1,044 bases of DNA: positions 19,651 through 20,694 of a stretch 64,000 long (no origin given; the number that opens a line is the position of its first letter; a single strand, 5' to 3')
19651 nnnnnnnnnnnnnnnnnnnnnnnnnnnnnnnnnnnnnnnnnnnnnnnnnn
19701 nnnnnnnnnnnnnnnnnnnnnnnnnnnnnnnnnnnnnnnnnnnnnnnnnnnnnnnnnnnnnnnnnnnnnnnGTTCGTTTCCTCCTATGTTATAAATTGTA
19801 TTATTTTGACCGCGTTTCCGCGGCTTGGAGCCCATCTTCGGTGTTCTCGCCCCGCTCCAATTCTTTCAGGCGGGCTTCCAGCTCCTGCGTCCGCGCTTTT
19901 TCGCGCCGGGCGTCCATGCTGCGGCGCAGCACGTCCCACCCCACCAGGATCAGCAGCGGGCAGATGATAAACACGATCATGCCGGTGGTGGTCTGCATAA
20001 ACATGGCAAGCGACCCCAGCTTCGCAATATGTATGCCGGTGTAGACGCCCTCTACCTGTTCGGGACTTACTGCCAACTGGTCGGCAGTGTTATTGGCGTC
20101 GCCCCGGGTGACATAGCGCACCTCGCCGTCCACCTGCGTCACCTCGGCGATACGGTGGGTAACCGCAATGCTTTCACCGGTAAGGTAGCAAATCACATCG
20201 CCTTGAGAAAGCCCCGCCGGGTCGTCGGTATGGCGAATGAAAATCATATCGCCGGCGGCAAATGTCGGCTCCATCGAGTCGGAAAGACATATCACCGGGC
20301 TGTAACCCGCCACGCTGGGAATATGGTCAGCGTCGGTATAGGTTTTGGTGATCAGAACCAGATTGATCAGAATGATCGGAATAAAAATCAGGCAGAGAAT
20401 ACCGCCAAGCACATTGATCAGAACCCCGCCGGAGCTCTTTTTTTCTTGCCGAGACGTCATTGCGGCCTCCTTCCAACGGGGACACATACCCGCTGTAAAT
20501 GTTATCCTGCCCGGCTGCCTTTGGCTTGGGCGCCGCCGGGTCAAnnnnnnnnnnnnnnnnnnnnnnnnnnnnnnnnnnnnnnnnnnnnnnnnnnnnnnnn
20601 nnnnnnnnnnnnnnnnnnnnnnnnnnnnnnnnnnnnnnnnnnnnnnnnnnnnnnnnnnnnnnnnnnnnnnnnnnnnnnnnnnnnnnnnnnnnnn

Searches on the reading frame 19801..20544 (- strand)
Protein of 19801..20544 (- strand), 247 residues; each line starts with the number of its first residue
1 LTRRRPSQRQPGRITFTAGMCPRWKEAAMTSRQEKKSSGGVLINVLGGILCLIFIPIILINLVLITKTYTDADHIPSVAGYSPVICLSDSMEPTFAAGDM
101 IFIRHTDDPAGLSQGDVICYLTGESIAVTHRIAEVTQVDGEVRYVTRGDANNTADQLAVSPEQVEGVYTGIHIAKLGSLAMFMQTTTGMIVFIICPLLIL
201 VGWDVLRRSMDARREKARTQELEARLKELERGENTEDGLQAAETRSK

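Call 3: search_protein_families(library=ncbifam, proteins=[window:19801-20544:-], max_evalue=1)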
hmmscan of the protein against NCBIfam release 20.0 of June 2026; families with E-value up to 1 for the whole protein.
window:19801-20544:- (247 aa): 5 families
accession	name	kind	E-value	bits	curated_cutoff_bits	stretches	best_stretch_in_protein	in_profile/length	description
NF046067.1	SigPepSipWBacil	equivalog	8.3e-34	116.8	190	1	49-213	8-170/189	signal peptidase I SipW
TIGR02228.1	sigpep_I_arch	equivalog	2.6e-28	98.9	51.85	1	52-202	7-152/158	signal peptidase I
TIGR02227.1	sigpep_I_bact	equivalog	0.0027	17.6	47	1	81-124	20-64/162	signal peptidase I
NF008735.0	PRK11761.1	equivalog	0.086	12.1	413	1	131-195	221-282/296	cysteine synthase CysM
TIGR02976.1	phageshock_pspB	equivalog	0.15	12.3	51.7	0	189-231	2-49/75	envelope stress response membrane protein PspB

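Call 4: search_protein_families(library=pfam, proteins=[window:19801-20544:-], max_evalue=1)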
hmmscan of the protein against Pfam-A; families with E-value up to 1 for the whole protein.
window:19801-20544:- (247 aa): 3 families
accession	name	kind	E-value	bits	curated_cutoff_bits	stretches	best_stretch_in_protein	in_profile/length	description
PF00717.28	Peptidase_S24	-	0.0087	16.2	23.3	1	88-131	42-81/116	Peptidase S24-like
PF10601.15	zf-LITAF-like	-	0.041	14.5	23.8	1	20-74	7-57/70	LITAF-like zinc ribbon domain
PF10502.14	Peptidase_S26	-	0.065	13.6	22.9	1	78-119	20-62/168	Signal peptidase, peptidase S26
